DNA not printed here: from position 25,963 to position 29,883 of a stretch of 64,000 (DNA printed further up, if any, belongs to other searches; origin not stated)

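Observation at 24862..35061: Recurring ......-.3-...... palindrome confined to upstream regions of the polysaccharide, PilZ and two-component genes: a candidate locus-specific regulon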

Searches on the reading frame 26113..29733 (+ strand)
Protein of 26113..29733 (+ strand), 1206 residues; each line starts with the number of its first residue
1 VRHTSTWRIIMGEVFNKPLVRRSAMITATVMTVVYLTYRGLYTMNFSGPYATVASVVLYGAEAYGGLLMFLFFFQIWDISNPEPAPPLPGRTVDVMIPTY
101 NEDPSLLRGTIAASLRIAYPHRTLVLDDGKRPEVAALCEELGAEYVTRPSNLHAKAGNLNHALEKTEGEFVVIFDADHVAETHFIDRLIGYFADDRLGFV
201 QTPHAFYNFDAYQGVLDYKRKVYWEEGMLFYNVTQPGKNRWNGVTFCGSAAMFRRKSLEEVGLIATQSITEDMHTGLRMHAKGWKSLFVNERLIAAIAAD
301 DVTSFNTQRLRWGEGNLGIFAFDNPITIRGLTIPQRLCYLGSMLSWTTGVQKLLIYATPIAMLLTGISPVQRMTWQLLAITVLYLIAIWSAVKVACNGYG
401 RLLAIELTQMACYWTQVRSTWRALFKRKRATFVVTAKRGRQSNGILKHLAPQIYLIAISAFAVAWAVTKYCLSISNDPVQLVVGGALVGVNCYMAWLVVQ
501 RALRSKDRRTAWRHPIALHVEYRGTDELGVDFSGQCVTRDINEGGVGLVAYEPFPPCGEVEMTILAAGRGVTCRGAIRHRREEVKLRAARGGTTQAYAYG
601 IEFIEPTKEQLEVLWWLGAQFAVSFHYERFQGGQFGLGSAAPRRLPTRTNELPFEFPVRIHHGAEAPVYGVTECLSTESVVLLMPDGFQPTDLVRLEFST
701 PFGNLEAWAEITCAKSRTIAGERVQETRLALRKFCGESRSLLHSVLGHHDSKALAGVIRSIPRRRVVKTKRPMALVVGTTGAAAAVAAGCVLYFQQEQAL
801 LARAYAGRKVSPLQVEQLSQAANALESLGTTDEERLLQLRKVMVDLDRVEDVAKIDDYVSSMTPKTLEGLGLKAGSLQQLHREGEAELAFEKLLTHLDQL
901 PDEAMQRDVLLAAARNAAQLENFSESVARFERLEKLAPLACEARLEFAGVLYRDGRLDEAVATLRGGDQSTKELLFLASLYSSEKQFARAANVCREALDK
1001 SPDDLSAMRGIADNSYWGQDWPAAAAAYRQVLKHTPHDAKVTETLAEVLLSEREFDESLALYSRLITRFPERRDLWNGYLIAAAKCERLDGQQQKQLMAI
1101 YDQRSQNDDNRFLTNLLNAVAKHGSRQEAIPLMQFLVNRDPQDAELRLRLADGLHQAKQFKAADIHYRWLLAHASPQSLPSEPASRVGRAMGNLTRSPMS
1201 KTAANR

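Call 7: search_protein_families(library=pfam, proteins=[window:26113-29733:+])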
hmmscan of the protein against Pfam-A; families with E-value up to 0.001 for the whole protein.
window:26113-29733:+ (1206 aa): 15 families
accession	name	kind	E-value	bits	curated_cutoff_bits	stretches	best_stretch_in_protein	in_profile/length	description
PF13641.12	Glyco_tranf_2_3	-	2.6e-23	83.7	27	1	93-314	3-229/230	Glycosyltransferase like family 2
PF00535.33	Glycos_transf_2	-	5.3e-23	82.2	23.3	1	95-261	2-167/168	Glycosyl transferase family 2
PF13632.12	Glyco_trans_2_3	-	5.3e-17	62.7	27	1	170-387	1-197/198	Glycosyl transferase family group 2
PF13432.12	TPR_16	-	5.5e-15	55.9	32.7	2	1019-1070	11-62/65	Tetratricopeptide repeat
PF14559.12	TPR_19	-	3.4e-14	53.4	25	1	1020-1076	6-62/68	Tetratricopeptide repeat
PF13506.12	Glyco_transf_21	-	5.1e-11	42.8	21.7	1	152-312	15-172/174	Glycosyl transferase family 21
PF03552.20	Cellulose_synt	-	5.3e-11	42.2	24.7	1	260-387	414-546/722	Cellulose synthase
PF13428.12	TPR_14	-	1.1e-09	38.4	23.5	0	1044-1079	6-41/44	Tetratricopeptide repeat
PF24575.1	TPR_Slam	-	1.2e-09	39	35.2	0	1094-1164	31-101/104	Surface lipoprotein assembly modifier, N-terminal TPR repeats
PF07238.19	PilZ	-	1.7e-07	31.9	22.5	1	507-614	1-96/102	PilZ domain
PF07719.23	TPR_2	-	2.2e-05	24.6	27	0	974-1004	4-34/34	Tetratricopeptide repeat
PF13424.12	TPR_12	-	2.4e-05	24.9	30.1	0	983-1033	22-73/77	Tetratricopeptide repeat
PF13174.12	TPR_6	-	4.2e-05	24.4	26.3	0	1045-1071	6-32/33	Tetratricopeptide repeat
PF23914.1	TPR_CcmH_CycH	-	4.7e-05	23.7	42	0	982-1039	98-155/158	Cytochrome c-type biogenesis protein H TPR domain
PF13176.12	TPR_7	-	0.00013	22.2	27.9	0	974-1004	2-32/36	Tetratricopeptide repeat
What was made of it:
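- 26113..29733 (+): Synthase gene: GT2 (cellulose-synthase-like), PilZ and C-terminal TPR domains. Pfam, call 7.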
